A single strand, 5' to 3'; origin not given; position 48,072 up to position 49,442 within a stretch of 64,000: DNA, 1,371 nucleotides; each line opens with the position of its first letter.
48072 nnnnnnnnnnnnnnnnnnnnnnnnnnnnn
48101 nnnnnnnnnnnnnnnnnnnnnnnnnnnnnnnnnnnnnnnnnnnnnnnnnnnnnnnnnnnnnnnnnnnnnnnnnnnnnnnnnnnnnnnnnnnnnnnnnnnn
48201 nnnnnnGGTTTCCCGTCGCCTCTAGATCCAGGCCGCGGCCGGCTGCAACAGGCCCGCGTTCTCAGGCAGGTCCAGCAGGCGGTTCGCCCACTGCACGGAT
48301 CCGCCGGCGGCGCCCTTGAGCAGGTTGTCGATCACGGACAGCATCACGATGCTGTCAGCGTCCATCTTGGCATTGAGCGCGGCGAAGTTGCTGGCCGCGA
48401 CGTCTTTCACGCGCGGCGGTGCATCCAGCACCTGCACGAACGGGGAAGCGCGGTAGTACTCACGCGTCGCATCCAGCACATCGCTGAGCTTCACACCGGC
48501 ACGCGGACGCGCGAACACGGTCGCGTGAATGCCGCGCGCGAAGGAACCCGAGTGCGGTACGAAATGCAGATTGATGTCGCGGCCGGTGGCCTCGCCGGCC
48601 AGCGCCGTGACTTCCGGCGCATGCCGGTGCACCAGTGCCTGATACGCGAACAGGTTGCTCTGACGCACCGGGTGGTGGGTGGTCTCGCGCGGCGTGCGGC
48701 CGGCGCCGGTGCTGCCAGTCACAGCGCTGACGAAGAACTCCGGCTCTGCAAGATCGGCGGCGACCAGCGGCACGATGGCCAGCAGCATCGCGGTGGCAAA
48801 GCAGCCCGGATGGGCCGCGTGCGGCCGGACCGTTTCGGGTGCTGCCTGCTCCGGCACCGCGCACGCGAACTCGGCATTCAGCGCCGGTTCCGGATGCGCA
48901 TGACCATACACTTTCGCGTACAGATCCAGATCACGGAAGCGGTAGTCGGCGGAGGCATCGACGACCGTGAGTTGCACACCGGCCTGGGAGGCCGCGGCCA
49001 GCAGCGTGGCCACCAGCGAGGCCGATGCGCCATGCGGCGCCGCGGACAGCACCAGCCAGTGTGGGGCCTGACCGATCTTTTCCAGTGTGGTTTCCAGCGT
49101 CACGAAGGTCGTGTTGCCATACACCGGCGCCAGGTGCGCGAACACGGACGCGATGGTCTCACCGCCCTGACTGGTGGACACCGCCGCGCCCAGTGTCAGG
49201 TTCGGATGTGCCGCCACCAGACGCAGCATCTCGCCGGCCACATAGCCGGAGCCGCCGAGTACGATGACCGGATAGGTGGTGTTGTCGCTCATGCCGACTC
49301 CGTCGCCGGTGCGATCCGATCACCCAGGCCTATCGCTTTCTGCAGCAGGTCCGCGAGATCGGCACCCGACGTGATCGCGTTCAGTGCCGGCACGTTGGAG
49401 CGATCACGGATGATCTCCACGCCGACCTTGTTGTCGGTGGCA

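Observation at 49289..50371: Uncharacterised BioD/CobQ-like P-loop protein translationally coupled between argG and argC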

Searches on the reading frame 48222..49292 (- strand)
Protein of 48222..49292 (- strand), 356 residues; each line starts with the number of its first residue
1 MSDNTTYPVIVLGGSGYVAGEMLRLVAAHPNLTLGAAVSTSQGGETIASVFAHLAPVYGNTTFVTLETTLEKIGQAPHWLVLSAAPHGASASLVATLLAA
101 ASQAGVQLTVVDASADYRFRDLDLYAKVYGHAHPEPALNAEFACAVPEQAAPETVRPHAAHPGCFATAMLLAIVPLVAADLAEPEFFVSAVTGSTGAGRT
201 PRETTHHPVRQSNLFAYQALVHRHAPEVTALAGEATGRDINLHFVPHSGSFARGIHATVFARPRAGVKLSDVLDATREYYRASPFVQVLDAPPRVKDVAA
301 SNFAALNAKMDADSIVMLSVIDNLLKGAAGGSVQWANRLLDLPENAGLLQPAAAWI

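Call 3: search_protein_families(library=pfam, proteins=[window:48222-49292:-], max_evalue=0.01)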
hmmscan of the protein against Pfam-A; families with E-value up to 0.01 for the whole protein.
window:48222-49292:- (356 aa): 3 families
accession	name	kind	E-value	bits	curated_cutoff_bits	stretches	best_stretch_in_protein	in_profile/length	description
PF22698.1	Semialdhyde_dhC_1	-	5.8e-44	150.3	27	1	164-323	1-165/165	Semialdehyde dehydrogenase, dimerisation domain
PF01118.30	Semialdhyde_dh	-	1.4e-14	55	26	1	9-141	2-105/121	Semialdehyde dehydrogenase, NAD binding domain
PF02774.23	Semialdhyde_dhC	-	7.6e-08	33.1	26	1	175-326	3-184/184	Semialdehyde dehydrogenase, dimerisation domain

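Call 4: search_protein_families(library=ncbifam, proteins=[window:48222-49292:-], max_evalue=0.01)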
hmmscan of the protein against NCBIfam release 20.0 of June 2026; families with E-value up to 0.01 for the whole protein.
window:48222-49292:- (356 aa): 5 families
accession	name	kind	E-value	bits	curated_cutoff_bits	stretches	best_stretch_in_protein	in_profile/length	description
TIGR01850.1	argC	equivalog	6.1e-83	278.9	233.6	1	9-351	3-341/345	N-acetyl-gamma-glutamyl-phosphate reductase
TIGR01851.1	argC_other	equivalog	1.5e-15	57.3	229.85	1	109-339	75-307/310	N-acetyl-gamma-glutamyl-phosphate reductase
NF006416.0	PRK08664.1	subfamily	4.2e-05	22.9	232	0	6-120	3-113/350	aspartate-semialdehyde dehydrogenase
TIGR00978.1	asd_EA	equivalog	0.00026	20.2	301.2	0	9-99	3-96/342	aspartate-semialdehyde dehydrogenase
NF011456.0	PRK14874.1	equivalog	0.0031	16.6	223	0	312-340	313-341/346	aspartate-semialdehyde dehydrogenase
